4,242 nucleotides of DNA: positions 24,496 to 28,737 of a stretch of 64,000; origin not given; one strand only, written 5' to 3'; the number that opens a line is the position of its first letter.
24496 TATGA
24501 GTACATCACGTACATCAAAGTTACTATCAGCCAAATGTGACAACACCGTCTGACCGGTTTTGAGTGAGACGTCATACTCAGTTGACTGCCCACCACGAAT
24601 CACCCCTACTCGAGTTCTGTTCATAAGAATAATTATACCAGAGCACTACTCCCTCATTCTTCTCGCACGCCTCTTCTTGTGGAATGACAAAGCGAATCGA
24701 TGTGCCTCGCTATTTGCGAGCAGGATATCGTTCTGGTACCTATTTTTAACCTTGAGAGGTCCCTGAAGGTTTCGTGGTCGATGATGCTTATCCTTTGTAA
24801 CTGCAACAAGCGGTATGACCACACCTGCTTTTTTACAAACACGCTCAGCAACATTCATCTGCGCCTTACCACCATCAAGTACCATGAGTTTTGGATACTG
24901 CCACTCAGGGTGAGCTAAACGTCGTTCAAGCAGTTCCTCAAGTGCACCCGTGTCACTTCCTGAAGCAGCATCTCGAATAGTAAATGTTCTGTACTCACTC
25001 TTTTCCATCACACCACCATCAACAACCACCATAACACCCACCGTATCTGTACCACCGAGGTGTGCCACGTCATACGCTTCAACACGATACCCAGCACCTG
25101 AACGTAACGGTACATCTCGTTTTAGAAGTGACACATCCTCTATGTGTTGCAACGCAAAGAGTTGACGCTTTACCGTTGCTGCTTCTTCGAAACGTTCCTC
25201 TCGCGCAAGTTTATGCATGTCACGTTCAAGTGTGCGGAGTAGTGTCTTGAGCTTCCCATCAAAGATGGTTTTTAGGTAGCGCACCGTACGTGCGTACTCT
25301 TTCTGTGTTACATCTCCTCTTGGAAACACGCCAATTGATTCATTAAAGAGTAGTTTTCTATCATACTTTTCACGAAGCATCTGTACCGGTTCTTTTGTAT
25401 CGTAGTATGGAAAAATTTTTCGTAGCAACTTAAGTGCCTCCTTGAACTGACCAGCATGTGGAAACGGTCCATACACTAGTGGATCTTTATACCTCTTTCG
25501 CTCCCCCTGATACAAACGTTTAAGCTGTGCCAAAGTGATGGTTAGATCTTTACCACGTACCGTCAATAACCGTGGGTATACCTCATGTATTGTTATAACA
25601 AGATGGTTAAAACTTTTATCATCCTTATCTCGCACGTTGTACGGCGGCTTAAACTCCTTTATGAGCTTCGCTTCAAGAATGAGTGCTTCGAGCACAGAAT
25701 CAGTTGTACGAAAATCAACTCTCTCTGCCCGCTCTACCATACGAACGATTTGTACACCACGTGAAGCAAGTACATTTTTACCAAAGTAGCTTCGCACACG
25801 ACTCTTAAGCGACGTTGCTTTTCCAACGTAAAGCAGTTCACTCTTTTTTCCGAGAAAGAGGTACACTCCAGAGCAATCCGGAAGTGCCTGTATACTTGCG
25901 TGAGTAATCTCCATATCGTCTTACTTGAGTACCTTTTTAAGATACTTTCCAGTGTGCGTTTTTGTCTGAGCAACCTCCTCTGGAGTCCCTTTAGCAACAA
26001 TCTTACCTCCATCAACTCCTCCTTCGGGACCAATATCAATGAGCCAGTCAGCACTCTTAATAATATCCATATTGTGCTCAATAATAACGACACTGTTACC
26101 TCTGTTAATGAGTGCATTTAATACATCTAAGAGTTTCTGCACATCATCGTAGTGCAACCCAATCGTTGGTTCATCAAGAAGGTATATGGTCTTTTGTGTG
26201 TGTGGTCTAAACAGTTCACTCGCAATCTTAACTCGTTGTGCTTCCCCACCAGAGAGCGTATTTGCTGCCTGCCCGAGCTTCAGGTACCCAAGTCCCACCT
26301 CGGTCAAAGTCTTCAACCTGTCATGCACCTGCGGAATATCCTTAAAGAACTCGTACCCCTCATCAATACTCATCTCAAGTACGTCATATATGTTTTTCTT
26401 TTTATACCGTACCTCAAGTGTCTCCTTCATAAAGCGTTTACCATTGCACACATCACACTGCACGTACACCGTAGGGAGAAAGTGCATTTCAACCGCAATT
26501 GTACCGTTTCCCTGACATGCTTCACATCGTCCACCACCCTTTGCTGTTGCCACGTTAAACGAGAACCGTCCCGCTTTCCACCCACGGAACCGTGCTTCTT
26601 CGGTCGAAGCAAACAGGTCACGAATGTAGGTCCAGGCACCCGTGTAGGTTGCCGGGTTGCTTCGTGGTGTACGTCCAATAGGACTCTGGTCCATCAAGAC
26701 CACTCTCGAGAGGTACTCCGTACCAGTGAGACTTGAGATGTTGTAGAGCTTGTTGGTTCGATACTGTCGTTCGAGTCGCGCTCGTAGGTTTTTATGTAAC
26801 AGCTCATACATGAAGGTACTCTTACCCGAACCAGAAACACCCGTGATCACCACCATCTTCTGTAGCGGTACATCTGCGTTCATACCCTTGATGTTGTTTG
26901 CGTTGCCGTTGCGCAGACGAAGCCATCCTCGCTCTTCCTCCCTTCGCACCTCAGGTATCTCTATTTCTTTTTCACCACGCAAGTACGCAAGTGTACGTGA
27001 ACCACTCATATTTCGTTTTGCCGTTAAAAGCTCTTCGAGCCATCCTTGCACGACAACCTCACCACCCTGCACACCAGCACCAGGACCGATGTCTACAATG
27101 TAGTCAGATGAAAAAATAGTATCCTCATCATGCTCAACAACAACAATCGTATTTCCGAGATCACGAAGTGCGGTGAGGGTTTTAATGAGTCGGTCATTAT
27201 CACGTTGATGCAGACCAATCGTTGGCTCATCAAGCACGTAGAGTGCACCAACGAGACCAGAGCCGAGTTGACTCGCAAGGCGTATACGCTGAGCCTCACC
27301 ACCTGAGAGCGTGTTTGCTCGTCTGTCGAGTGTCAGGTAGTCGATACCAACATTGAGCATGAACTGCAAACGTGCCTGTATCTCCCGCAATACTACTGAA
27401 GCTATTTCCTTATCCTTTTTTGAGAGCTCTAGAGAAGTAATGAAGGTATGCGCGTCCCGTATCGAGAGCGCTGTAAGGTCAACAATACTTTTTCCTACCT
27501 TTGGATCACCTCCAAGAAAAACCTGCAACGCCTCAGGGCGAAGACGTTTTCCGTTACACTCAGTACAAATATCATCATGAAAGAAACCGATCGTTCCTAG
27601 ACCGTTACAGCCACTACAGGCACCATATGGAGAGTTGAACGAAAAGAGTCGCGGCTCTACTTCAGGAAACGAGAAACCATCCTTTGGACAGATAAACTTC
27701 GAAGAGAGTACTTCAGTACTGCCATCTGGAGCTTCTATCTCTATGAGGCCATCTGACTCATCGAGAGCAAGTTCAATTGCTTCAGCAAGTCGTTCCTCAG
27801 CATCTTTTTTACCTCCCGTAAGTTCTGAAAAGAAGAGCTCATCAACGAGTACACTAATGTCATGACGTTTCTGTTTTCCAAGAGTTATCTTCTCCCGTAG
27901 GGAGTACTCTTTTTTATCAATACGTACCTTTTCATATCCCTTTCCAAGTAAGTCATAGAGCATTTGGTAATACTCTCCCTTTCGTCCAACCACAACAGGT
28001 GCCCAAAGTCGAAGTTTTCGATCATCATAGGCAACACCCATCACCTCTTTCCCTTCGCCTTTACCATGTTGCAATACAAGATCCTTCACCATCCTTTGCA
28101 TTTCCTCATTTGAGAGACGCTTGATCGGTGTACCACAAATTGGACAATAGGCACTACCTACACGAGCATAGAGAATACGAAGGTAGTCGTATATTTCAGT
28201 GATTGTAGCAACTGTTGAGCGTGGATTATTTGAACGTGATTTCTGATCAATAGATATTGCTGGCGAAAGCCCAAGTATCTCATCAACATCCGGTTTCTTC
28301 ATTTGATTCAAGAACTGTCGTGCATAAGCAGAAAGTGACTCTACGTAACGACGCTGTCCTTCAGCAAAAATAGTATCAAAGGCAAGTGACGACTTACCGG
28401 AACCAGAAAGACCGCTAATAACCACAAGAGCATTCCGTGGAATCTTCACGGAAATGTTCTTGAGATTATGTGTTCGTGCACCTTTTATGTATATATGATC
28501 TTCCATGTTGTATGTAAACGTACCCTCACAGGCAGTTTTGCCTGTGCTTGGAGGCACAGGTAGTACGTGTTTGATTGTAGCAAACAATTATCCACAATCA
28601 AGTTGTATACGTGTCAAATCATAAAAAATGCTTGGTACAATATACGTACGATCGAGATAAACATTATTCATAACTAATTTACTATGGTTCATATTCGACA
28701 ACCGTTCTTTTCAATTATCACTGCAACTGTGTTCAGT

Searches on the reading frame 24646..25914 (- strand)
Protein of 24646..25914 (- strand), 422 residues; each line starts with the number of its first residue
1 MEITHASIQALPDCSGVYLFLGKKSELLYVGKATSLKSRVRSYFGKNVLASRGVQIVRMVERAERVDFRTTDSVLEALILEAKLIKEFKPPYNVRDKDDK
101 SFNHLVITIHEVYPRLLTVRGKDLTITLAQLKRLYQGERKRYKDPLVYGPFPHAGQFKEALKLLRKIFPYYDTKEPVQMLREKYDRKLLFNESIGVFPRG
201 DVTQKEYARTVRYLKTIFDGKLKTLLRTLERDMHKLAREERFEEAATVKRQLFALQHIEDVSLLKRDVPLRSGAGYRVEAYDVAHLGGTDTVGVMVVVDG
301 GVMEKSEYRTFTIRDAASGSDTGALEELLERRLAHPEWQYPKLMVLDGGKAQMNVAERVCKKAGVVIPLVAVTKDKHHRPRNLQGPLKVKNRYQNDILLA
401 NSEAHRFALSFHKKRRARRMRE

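Call 57: search_protein_families(library=ncbifam, proteins=[window:24646-25914:-], max_evalue=1e-10)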
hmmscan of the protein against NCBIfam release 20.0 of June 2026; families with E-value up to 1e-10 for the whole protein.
window:24646-25914:- (422 aa): 14 families
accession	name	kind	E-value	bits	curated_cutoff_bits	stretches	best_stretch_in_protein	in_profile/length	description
TIGR00194.1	uvrC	equivalog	6.7e-72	243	285.45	2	7-260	4-230/574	excinuclease ABC subunit UvrC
NF001824.0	PRK00558.1-5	equivalog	2e-59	201.6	451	2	10-258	13-243/652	excinuclease ABC subunit UvrC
NF011261.0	PRK14667.1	equivalog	1.6e-50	172.2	818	2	3-259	5-234/567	excinuclease ABC subunit C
NF011262.0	PRK14668.1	equivalog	2.6e-50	171.4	544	2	8-256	10-231/577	excinuclease ABC subunit C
NF011263.0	PRK14669.1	equivalog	1.2e-46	159.5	1108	2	5-260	4-239/624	excinuclease ABC subunit C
NF011260.0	PRK14666.1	equivalog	4.9e-43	147.8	649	2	6-256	4-233/698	excinuclease ABC subunit C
NF011264.0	PRK14670.1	equivalog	5.7e-42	143.7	1021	2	5-264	9-240/602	excinuclease ABC subunit C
NF005906.0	PRK07883.1-4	equivalog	5.7e-40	137.2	495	1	6-261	207-439/563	DEDD exonuclease domain-containing protein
NF011266.0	PRK14672.1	equivalog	2.7e-34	118.5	1504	2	8-265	13-246/691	excinuclease ABC subunit C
NF005907.0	PRK07883.1-5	equivalog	5.7e-33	114.1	454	1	9-255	225-451/584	DEDD exonuclease domain-containing protein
NF005905.0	PRK07883.1-3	equivalog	2.3e-28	99.1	508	1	8-256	220-444/581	DEDD exonuclease domain-containing protein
NF005904.0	PRK07883.1-2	equivalog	1.2e-21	76.7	969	1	9-120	227-334/584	DEDD exonuclease domain-containing protein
NF005903.0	PRK07883.1-1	equivalog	5.7e-20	71.3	1038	1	9-121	243-351/642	DEDD exonuclease domain-containing protein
NF007833.0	PRK10545.1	equivalog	1.1e-12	47.8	367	1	6-108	26-122/289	excinuclease Cho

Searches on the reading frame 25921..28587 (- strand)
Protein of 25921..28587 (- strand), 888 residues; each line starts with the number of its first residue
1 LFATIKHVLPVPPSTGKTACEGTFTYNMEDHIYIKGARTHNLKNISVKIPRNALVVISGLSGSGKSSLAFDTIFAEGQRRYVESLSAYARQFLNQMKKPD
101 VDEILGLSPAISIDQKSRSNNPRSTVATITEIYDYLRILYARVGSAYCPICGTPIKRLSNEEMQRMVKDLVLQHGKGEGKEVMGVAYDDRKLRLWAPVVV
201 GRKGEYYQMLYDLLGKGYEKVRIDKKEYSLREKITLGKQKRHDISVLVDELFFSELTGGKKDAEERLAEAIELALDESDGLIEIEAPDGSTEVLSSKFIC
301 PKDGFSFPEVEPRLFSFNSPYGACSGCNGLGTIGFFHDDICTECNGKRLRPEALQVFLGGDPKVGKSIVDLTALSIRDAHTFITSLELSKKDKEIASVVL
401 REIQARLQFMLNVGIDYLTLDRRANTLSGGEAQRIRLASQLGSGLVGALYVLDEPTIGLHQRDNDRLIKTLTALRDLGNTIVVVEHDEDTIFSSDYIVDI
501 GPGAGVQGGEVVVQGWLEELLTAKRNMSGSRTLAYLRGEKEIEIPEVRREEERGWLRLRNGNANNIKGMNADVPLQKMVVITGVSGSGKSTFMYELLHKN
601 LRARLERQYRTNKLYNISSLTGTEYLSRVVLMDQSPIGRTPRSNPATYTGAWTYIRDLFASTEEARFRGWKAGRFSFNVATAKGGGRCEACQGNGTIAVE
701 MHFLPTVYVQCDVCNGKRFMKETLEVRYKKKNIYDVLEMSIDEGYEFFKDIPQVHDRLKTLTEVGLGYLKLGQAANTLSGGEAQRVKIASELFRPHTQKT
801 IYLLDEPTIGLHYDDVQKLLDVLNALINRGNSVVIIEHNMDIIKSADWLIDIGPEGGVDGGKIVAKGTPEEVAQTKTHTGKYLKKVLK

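Call 57: search_protein_families(library=ncbifam, proteins=[window:25921-28587:-], max_evalue=1e-10)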
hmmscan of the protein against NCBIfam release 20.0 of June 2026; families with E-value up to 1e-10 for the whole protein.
window:25921-28587:- (888 aa): 120 families (the best 25 are shown)
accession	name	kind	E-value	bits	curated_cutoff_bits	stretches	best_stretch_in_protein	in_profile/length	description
NF001503.0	PRK00349.1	equivalog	0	1230.1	1147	2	335-888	403-942/943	excinuclease ABC subunit UvrA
TIGR00630.1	uvra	equivalog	0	1166.9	729.8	2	335-873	400-924/924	excinuclease ABC subunit UvrA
NF001885.0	PRK00635.1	equivalog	8.7e-186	619.9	3054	2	365-886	418-918/1809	excinuclease ABC subunit A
TIGR02857.1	CydD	equivalog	1.1e-35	123.6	435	2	764-851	444-528/529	thiol reductant ABC exporter subunit CydD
TIGR03608.1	L_ocin_972_ABC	subfamily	6.5e-34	117.2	254.85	2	756-852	114-206/206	putative bacteriocin export ABC transporter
NF040873.1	AztA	equivalog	1e-32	113.2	220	2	760-849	103-188/191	zinc ABC transporter ATP-binding protein AztA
TIGR04521.1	ECF_ATPase_2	equivalog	2.5e-32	112.1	330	1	759-878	126-238/279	energy-coupling factor transporter ATPase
TIGR04520.1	ECF_ATPase_1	equivalog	2.1e-30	106.1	315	0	761-877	121-228/269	energy-coupling factor transporter ATPase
TIGR02673.1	FtsE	equivalog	3.5e-29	102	264.85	0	759-845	120-202/214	cell division ATP-binding protein FtsE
NF010068.0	PRK13548.1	equivalog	8e-29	100.5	261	1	760-882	121-240/261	heme ABC transporter ATP-binding protein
TIGR01166.1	cbiO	subfamily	3.1e-26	92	211.8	0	760-842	111-189/190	cobalt ABC transporter, ATP-binding protein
TIGR02315.1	ABC_phnC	equivalog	3e-25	89.1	266.1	0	754-876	123-237/243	phosphonate ABC transporter ATP-binding protein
TIGR02868.1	CydC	equivalog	3e-25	88.9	329.05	0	770-839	464-529/530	thiol reductant ABC exporter subunit CydC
TIGR02982.1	heterocyst_DevA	subfamily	5.2e-25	88.3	295.8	0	756-852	121-214/220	ABC exporter ATP-binding subunit, DevA family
NF008379.0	PRK11174.1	equivalog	7.5e-25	87.6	684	0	765-877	474-575/588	heme ABC transporter permease/ATP-binding protein CydD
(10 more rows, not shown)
